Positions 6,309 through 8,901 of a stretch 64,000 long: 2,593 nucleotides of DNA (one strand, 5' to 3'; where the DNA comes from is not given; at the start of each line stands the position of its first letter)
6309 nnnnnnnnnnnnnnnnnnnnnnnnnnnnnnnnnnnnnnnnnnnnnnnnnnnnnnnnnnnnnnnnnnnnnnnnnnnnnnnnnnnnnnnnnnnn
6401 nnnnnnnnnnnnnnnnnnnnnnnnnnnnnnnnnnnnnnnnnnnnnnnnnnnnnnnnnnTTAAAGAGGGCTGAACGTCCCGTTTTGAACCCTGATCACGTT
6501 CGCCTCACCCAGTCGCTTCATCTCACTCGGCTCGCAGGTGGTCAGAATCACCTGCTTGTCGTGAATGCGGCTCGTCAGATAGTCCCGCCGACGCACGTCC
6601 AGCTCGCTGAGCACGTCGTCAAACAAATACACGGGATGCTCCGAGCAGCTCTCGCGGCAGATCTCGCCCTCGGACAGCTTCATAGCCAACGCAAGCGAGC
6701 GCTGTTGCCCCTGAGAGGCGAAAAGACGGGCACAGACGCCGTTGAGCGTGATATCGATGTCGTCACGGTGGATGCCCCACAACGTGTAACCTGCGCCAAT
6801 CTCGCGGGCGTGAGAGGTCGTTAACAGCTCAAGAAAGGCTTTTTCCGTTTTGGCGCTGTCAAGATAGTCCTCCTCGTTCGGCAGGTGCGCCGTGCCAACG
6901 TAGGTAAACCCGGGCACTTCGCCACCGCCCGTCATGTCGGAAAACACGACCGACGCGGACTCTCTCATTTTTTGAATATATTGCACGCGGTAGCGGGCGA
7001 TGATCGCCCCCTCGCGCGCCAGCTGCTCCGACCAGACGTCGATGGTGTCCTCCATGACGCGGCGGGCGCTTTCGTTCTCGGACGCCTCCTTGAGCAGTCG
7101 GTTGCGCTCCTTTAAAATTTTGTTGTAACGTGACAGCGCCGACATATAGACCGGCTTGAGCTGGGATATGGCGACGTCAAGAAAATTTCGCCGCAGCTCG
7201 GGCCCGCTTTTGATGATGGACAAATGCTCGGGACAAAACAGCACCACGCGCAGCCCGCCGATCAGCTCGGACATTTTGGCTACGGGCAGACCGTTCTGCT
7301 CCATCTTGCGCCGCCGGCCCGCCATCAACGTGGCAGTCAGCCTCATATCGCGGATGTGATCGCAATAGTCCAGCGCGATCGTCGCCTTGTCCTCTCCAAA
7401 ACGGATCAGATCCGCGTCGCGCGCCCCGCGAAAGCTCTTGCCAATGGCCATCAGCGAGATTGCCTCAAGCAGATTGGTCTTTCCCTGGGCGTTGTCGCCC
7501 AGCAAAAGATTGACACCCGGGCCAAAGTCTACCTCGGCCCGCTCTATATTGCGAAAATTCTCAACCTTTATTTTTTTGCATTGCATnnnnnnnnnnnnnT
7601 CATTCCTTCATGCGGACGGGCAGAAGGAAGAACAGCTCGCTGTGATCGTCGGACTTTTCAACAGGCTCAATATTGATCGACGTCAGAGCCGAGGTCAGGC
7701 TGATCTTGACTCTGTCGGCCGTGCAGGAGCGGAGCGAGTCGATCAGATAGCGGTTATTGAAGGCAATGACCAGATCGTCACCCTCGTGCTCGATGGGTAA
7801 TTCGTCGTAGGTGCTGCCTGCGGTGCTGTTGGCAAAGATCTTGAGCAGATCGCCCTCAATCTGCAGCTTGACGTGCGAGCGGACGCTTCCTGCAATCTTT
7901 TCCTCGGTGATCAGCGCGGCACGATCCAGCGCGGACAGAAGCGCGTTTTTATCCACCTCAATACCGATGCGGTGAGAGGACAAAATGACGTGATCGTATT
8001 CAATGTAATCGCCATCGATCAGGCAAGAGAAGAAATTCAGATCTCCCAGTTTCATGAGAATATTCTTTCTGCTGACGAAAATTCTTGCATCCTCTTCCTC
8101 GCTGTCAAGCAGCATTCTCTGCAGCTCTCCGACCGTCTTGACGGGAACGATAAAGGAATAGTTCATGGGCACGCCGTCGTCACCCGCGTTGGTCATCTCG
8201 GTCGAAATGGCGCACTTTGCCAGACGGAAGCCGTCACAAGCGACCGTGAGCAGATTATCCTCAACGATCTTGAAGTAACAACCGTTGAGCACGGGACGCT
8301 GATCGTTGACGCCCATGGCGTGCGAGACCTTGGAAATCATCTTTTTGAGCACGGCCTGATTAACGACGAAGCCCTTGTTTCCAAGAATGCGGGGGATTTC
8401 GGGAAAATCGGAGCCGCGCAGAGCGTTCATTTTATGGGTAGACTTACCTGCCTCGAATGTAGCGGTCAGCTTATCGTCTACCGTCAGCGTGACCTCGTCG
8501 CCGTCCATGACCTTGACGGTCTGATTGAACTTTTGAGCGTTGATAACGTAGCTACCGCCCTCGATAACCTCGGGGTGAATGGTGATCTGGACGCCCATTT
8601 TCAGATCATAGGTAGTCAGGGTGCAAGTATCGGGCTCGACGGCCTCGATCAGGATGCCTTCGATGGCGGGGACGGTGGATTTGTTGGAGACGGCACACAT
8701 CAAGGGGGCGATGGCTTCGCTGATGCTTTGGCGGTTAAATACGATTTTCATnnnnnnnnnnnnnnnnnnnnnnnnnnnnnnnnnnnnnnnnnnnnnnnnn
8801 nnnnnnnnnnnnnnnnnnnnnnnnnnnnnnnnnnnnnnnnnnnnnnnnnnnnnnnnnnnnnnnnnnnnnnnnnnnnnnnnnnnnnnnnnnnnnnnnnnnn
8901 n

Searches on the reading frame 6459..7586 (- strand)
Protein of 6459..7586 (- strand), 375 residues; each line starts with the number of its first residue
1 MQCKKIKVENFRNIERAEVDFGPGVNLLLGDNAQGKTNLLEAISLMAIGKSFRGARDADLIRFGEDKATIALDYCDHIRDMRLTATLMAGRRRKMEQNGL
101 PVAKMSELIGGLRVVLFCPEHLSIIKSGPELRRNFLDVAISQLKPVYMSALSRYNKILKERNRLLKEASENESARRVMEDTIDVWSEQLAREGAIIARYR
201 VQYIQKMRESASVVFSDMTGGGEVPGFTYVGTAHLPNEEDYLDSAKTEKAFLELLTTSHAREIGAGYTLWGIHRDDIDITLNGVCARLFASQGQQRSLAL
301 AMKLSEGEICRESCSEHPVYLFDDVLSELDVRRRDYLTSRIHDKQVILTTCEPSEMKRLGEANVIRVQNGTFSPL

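Call 7: search_protein_families(library=pfam, proteins=[window:6459-7586:-])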
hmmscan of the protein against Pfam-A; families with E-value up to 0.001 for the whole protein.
window:6459-7586:- (375 aa): 5 families
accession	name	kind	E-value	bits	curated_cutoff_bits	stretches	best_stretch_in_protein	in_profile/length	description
PF02463.25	SMC_N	-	6.8e-19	68.6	40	1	4-362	3-208/220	RecF/RecN/SMC N terminal domain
PF13476.12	AAA_23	-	1e-11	46.3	27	1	5-70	1-65/201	AAA domain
PF13175.12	AAA_15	-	3.9e-11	43.6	32.1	1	1-75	1-82/374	AAA ATPase domain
PF13304.12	AAA_21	-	6.3e-05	23.6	27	0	25-48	1-24/304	AAA domain, putative AbiEii toxin, Type IV TA system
PF11398.14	DUF2813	-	0.00075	19.4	21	0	1-46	1-45/372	Protein of unknown function (DUF2813)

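Call 11: find_encoding_contigs(protein=window:6459-7586:-, flank=10000, max_places=10)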
Protein window:6459-7586:- (375 aa): 19 contigs read that carry it; 10 places shown.
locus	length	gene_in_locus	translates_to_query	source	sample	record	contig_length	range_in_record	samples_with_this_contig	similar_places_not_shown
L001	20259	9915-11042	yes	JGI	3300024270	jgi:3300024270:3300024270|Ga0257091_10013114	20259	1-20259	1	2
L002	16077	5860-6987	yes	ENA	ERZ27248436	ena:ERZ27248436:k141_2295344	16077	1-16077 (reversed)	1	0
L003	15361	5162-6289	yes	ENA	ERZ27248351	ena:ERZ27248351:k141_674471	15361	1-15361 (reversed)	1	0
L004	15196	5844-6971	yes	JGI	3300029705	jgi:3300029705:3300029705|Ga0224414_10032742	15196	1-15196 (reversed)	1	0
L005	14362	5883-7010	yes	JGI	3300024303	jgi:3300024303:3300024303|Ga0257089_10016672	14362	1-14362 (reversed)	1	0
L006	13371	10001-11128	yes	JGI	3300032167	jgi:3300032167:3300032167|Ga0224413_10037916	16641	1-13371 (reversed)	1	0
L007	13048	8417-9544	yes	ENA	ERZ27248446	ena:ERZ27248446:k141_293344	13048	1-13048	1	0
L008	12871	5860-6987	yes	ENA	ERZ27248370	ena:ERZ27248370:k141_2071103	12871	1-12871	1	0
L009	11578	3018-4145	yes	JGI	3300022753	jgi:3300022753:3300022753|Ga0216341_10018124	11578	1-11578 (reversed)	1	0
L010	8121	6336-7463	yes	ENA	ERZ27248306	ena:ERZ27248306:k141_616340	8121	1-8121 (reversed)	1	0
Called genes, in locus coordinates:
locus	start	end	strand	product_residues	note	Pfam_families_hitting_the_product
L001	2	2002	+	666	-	?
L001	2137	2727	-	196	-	-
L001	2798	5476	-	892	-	PF00122:E1-E2_ATPase, PF00702:Hydrolase, PF00403:HMA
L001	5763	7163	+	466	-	PF11638:DnaA_N (weak), PF00308:Bac_DnaA, PF01695:IstB_IS21 (weak), PF01637:ATPase_2 (faint), PF13401:AAA_22 (faint), PF00004:AAA, PF13173:AAA_14, PF08299:Bac_DnaA_C, +1 more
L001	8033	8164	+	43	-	-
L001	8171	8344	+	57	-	-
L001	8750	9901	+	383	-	PF00712:DNA_pol3_beta, PF02767:DNA_pol3_beta_2, PF02768:DNA_pol3_beta_3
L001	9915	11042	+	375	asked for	PF02463:SMC_N, PF13175:AAA_15, PF13476:AAA_23, PF13304:AAA_21 (faint)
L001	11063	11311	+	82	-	-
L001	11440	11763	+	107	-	-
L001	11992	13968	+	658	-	PF02518:HATPase_c, PF00204:DNA_gyraseB, PF01751:Toprim, PF00986:DNA_gyraseB_C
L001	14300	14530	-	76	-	-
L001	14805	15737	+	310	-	PF04085:MreC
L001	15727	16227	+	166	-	-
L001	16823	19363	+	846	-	PF00521:DNA_topoisoIV, PF03989:DNA_gyraseA_C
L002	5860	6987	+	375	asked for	PF02463:SMC_N, PF13175:AAA_15, PF13476:AAA_23, PF13304:AAA_21 (faint)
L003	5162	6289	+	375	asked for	PF02463:SMC_N, PF13175:AAA_15, PF13476:AAA_23, PF13304:AAA_21 (faint)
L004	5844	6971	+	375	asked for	PF02463:SMC_N, PF13175:AAA_15, PF13476:AAA_23, PF13304:AAA_21 (faint)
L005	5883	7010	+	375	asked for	PF02463:SMC_N, PF13175:AAA_15, PF13476:AAA_23, PF13304:AAA_21 (faint)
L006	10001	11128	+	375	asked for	PF02463:SMC_N, PF13175:AAA_15, PF13476:AAA_23, PF13304:AAA_21 (faint)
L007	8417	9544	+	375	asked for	PF02463:SMC_N, PF13175:AAA_15, PF13476:AAA_23, PF13304:AAA_21 (faint)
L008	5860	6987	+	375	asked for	PF02463:SMC_N, PF13175:AAA_15, PF13476:AAA_23, PF13304:AAA_21 (faint)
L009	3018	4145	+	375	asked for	PF02463:SMC_N, PF13175:AAA_15, PF13476:AAA_23, PF13304:AAA_21 (faint)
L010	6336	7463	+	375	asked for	PF02463:SMC_N, PF13175:AAA_15, PF13476:AAA_23, PF13304:AAA_21 (faint)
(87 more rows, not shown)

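Call 32: find_homologous_proteins(query=window:6459-7586:-, max_evalue=1e-30)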
Query window:6459-7586:- (375 aa): 7954 proteins with E <= 1e-30 among 8000 candidates; the best 120 are listed.
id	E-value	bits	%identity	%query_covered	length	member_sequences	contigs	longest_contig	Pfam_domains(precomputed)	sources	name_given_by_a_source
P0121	1.0e-245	832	100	100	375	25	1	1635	PF13175.13,PF13476.13,PF02463.26,PF13304.13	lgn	-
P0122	8.2e-237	803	96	100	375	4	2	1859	PF13175.13,PF13476.13,PF02463.26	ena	-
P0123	2.1e-224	762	90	100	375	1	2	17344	PF13175.13,PF13476.13,PF02463.26,PF13304.13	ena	-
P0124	3.0e-224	762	90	100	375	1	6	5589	PF13175.13,PF13476.13,PF02463.26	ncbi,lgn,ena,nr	ncbi:MAG: DNA replication/repair protein RecF [Clostridia bacterium]|nr:DNA replication/repair prote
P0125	4.0e-224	761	89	100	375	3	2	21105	PF13175.13,PF13476.13,PF02463.26,PF13304.13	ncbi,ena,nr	ncbi:MAG: DNA replication/repair protein RecF [Clostridia bacterium]|nr:DNA replication/repair prote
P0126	7.8e-224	760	90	100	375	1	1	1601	PF13175.13,PF13476.13,PF02463.26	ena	-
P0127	2.7e-223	759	89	100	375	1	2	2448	PF13175.13,PF13476.13,PF02463.26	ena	-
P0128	4.9e-216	735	88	100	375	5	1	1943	PF13175.13,PF13476.13,PF02463.26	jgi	jgi:DNA replication and repair protein RecF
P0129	6.1e-215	731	86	100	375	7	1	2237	PF13175.13,PF13476.13,PF02463.26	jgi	jgi:DNA replication and repair protein RecF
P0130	8.7e-214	727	86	100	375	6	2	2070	PF13175.13,PF13476.13,PF02463.26,PF13304.13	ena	-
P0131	2.9e-213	726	86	100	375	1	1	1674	PF13175.13,PF13476.13,PF02463.26,PF13304.13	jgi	jgi:DNA replication and repair protein RecF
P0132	1.3e-212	723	86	100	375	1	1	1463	PF13175.13,PF13476.13,PF02463.26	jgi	jgi:DNA replication and repair protein RecF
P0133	2.1e-212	723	86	100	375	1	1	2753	PF13175.13,PF13476.13,PF02463.26,PF13304.13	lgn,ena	-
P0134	4.0e-212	722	86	100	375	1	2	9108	PF13175.13,PF13476.13,PF02463.26,PF13304.13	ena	-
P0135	7.6e-212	721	86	100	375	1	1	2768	PF13175.13,PF13476.13,PF02463.26,PF13304.13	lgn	-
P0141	3.5e-209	712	85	99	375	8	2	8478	PF13175.13,PF13476.13,PF02463.26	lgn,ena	-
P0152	2.6e-184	630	75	99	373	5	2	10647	PF11398.15,PF13175.13,PF13476.13,PF02463.26,PF13304.13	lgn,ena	-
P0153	6.5e-183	626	74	100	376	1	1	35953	PF13175.13,PF13476.13,PF02463.26,PF13304.13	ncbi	-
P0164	4.0e-171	587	72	98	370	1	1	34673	PF13476.13,PF02463.26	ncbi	-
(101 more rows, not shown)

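Call 33: find_encoding_contigs(protein=P0125, flank=10000, max_places=2)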
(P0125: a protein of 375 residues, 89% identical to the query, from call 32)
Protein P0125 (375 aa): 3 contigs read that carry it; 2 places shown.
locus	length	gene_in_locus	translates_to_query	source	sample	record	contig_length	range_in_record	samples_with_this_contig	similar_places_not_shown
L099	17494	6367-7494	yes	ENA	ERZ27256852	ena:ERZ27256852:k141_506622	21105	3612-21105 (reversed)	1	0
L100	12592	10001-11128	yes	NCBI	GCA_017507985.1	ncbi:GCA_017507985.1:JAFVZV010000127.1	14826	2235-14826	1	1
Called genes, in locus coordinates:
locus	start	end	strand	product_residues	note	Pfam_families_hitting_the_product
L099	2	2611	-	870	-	?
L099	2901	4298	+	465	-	PF11638:DnaA_N (weak), PF00308:Bac_DnaA, PF01695:IstB_IS21, PF01637:ATPase_2 (weak), PF24883:NPHP3_N (weak), PF00004:AAA, PF13173:AAA_14 (weak), PF08299:Bac_DnaA_C, +2 more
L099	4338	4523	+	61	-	-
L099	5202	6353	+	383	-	PF00712:DNA_pol3_beta, PF02767:DNA_pol3_beta_2, PF02768:DNA_pol3_beta_3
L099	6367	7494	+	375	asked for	PF02463:SMC_N, PF13175:AAA_15, PF13476:AAA_23, PF13304:AAA_21 (faint)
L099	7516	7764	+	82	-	-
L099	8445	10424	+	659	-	PF02518:HATPase_c, PF00204:DNA_gyraseB, PF01751:Toprim, PF00986:DNA_gyraseB_C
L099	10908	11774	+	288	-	PF04085:MreC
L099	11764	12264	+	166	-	-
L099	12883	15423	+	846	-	PF00521:DNA_topoisoIV, PF03989:DNA_gyraseA_C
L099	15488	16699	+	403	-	-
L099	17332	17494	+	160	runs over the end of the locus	-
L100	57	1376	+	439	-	PF02517:Rce1-like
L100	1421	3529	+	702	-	PF03717:PBP_dimer, PF00905:Transpeptidase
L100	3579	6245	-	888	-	PF00122:E1-E2_ATPase, PF00702:Hydrolase, PF00403:HMA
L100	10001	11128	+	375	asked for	PF02463:SMC_N, PF13175:AAA_15, PF13476:AAA_23, PF13304:AAA_21 (faint)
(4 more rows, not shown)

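Call 34: find_encoding_contigs(protein=P0123, flank=10000, max_places=2)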
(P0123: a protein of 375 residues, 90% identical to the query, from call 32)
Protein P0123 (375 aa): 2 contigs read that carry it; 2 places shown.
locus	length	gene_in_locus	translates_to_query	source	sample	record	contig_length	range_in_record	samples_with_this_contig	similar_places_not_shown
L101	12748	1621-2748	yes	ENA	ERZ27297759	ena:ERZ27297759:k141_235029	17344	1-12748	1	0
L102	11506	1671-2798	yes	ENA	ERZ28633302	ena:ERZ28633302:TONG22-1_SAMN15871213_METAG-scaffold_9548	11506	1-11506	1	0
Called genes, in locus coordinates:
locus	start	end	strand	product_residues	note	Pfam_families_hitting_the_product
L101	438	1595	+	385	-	PF00712:DNA_pol3_beta, PF02767:DNA_pol3_beta_2, PF02768:DNA_pol3_beta_3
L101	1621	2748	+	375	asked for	PF02463:SMC_N, PF13175:AAA_15, PF13476:AAA_23, PF13304:AAA_21 (faint)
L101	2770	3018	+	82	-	-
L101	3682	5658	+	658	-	PF02518:HATPase_c, PF00204:DNA_gyraseB, PF01751:Toprim, PF00986:DNA_gyraseB_C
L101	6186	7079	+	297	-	PF04085:MreC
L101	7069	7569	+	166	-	-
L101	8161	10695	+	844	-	PF00521:DNA_topoisoIV, PF03989:DNA_gyraseA_C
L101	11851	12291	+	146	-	-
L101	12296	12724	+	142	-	-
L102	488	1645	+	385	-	PF00712:DNA_pol3_beta, PF02767:DNA_pol3_beta_2, PF02768:DNA_pol3_beta_3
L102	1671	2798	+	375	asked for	PF02463:SMC_N, PF13175:AAA_15, PF13476:AAA_23, PF13304:AAA_21 (faint)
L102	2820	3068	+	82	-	-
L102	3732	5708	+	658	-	PF02518:HATPase_c, PF00204:DNA_gyraseB, PF01751:Toprim, PF00986:DNA_gyraseB_C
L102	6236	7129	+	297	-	PF04085:MreC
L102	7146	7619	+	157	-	-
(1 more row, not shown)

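Call 35: find_encoding_contigs(protein=P0153, flank=10000, max_places=2)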
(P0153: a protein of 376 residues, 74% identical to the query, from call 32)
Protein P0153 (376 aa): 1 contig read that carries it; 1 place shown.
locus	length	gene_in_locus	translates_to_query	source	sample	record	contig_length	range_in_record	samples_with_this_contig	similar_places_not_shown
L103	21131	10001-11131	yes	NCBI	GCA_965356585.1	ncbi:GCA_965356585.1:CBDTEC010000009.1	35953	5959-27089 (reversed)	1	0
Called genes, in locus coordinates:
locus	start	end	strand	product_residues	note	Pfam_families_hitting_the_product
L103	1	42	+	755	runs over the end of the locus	PF09479:Flg_new (weak), PF14238:DUF4340 (faint)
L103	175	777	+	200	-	PF02545:Maf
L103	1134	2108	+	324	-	PF06723:MreB_Mbl, PF00012:HSP70 (weak), PF14450:FtsA (weak)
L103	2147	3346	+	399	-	PF02517:Rce1-like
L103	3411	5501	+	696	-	PF03717:PBP_dimer, PF00905:Transpeptidase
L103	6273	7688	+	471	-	PF11638:DnaA_N, PF00308:Bac_DnaA, PF01695:IstB_IS21, PF00004:AAA, PF01637:ATPase_2 (weak), PF13173:AAA_14, PF13401:AAA_22 (faint), PF08299:Bac_DnaA_C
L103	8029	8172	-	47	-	-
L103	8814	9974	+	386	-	PF00712:DNA_pol3_beta, PF02767:DNA_pol3_beta_2, PF02768:DNA_pol3_beta_3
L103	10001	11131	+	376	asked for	PF02463:SMC_N, PF13175:AAA_15, PF13476:AAA_23, PF13304:AAA_21 (faint)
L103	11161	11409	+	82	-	-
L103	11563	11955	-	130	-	-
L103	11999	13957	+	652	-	PF02518:HATPase_c, PF00204:DNA_gyraseB, PF01751:Toprim, PF00986:DNA_gyraseB_C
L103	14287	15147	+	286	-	PF04085:MreC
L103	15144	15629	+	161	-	-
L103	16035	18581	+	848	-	PF00521:DNA_topoisoIV, PF03989:DNA_gyraseA_C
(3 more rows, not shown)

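Call 36: find_encoding_contigs(protein=P0164, flank=10000, max_places=2)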
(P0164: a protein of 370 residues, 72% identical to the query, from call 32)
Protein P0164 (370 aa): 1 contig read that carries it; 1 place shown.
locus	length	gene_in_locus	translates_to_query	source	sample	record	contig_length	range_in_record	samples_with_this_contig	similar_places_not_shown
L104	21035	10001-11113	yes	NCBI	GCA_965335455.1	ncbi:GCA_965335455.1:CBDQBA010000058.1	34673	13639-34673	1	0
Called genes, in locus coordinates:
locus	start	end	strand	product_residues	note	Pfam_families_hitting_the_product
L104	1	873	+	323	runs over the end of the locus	PF06723:MreB_Mbl, PF00012:HSP70, PF14450:FtsA (weak)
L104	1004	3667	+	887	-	PF00403:HMA (weak), PF00122:E1-E2_ATPase, PF00702:Hydrolase, PF00403:HMA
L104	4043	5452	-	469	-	PF13641:Glyco_tranf_2_3, PF00535:Glycos_transf_2, PF13506:Glyco_transf_21 (weak), PF13632:Glyco_trans_2_3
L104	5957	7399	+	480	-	PF11638:DnaA_N (weak), PF00308:Bac_DnaA, PF01695:IstB_IS21 (weak), PF24883:NPHP3_N (faint), PF00004:AAA, PF01637:ATPase_2 (weak), PF13173:AAA_14, PF08299:Bac_DnaA_C, +1 more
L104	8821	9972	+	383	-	PF00712:DNA_pol3_beta, PF02767:DNA_pol3_beta_2, PF02768:DNA_pol3_beta_3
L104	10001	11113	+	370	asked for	PF02463:SMC_N, PF13476:AAA_23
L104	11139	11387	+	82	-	-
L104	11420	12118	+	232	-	-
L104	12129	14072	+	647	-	PF02518:HATPase_c, PF00204:DNA_gyraseB, PF01751:Toprim, PF00986:DNA_gyraseB_C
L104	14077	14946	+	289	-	PF04085:MreC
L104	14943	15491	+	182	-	-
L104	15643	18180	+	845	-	PF00521:DNA_topoisoIV, PF03989:DNA_gyraseA_C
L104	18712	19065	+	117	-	PF05635:23S_rRNA_IVP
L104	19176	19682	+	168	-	PF00300:His_Phos_1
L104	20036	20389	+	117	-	PF05635:23S_rRNA_IVP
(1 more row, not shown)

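Call 43: find_encoding_contigs(protein=P0134, flank=10000, max_places=2)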
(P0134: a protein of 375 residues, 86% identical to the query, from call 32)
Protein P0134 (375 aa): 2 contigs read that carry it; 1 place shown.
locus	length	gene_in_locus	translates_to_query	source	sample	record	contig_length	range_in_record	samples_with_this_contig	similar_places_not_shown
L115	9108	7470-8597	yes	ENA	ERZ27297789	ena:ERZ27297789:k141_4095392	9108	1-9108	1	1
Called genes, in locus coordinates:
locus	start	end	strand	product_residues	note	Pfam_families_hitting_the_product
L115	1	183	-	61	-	?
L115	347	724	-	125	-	PF04480:DUF559, PF18741:MTES_1575 (faint), PF10881:DUF2726 (faint)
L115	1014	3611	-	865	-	PF00122:E1-E2_ATPase, PF00702:Hydrolase, PF00403:HMA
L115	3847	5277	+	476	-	PF00308:Bac_DnaA, PF01695:IstB_IS21, PF00004:AAA, PF00910:RNA_helicase (weak), PF01637:ATPase_2 (weak), PF13173:AAA_14, PF13401:AAA_22 (faint), PF08299:Bac_DnaA_C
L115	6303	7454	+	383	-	PF00712:DNA_pol3_beta, PF02767:DNA_pol3_beta_2, PF02768:DNA_pol3_beta_3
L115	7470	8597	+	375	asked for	PF02463:SMC_N, PF13175:AAA_15, PF13476:AAA_23, PF13304:AAA_21 (faint)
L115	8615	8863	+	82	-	-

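Call 44: find_encoding_contigs(protein=P0141, flank=10000, max_places=2)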
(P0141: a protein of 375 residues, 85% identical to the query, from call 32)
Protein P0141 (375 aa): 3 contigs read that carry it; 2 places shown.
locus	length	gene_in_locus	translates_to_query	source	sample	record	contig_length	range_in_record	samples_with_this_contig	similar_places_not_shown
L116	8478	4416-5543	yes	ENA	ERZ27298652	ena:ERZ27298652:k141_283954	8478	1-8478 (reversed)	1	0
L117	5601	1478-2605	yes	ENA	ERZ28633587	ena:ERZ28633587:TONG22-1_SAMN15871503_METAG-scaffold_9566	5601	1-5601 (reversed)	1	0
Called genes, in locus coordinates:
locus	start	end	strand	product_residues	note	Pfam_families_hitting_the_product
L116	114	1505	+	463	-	PF11638:DnaA_N (weak), PF00308:Bac_DnaA, PF01695:IstB_IS21 (weak), PF01637:ATPase_2 (weak), PF13173:AAA_14, PF13401:AAA_22 (faint), PF00004:AAA, PF08299:Bac_DnaA_C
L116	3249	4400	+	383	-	PF00712:DNA_pol3_beta, PF02767:DNA_pol3_beta_2, PF02768:DNA_pol3_beta_3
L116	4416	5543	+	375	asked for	PF02463:SMC_N, PF13175:AAA_15, PF13476:AAA_23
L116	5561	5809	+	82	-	-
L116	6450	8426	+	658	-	PF02518:HATPase_c, PF00204:DNA_gyraseB, PF01751:Toprim, PF00986:DNA_gyraseB_C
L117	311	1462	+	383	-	PF00712:DNA_pol3_beta, PF02767:DNA_pol3_beta_2, PF02768:DNA_pol3_beta_3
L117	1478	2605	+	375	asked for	PF02463:SMC_N, PF13175:AAA_15, PF13476:AAA_23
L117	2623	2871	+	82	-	-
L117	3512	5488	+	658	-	PF02518:HATPase_c, PF00204:DNA_gyraseB, PF01751:Toprim, PF00986:DNA_gyraseB_C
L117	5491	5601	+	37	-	?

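Call 45: find_encoding_contigs(protein=P0152, flank=10000, max_places=2)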
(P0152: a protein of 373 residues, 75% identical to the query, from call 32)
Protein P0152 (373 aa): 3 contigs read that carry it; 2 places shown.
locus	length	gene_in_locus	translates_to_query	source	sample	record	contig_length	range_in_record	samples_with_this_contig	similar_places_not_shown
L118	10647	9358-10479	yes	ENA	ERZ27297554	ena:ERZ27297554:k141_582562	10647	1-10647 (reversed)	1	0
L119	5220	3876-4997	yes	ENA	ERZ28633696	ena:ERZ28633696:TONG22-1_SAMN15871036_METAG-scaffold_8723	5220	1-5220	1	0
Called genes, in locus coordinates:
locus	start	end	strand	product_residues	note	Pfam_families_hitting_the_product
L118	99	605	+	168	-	PF22381:Staph_reg_Sar_Rot (weak), PF01638:HxlR (weak), PF24034:DUF7343, PF25213:HVO_A0261_N (weak), PF01022:HTH_5 (weak), PF01047:MarR, PF12802:MarR_2, PF13412:HTH_24, +2 more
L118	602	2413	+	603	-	PF00664:ABC_membrane, PF02463:SMC_N (faint), PF00005:ABC_tran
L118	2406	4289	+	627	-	PF06472:ABC_membrane_2 (faint), PF00664:ABC_membrane, PF00005:ABC_tran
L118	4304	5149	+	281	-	PF26351:DUF8091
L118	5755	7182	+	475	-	PF11638:DnaA_N (weak), PF00308:Bac_DnaA, PF01695:IstB_IS21, PF00004:AAA, PF13173:AAA_14 (weak), PF08299:Bac_DnaA_C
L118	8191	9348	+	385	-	PF00712:DNA_pol3_beta, PF02767:DNA_pol3_beta_2, PF02768:DNA_pol3_beta_3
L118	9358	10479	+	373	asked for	PF02463:SMC_N, PF11398:DUF2813 (faint), PF13175:AAA_15, PF13476:AAA_23, PF13304:AAA_21 (faint)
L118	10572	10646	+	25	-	?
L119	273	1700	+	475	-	PF11638:DnaA_N (weak), PF00308:Bac_DnaA, PF01695:IstB_IS21, PF00004:AAA, PF13173:AAA_14 (weak), PF08299:Bac_DnaA_C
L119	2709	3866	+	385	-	PF00712:DNA_pol3_beta, PF02767:DNA_pol3_beta_2, PF02768:DNA_pol3_beta_3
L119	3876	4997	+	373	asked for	PF02463:SMC_N, PF11398:DUF2813 (faint), PF13175:AAA_15, PF13476:AAA_23, PF13304:AAA_21 (faint)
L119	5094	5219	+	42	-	?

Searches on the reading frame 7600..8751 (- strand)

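Call 7: search_protein_families(library=pfam, proteins=[window:7600-8751:-])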
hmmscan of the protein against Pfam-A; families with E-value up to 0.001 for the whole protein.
window:7600-8751:- (383 aa): 3 families
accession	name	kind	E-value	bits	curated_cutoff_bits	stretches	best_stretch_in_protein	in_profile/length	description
PF02767.21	DNA_pol3_beta_2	-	9.7e-32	110.1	27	1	130-249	2-114/116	DNA polymerase III beta subunit, central domain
PF00712.24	DNA_pol3_beta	-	1.2e-23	83.9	24.4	1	1-120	1-120/120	DNA polymerase III beta subunit, N-terminal domain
PF02768.20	DNA_pol3_beta_3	-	1.3e-16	61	27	1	261-368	9-112/121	DNA polymerase III beta subunit, C-terminal domain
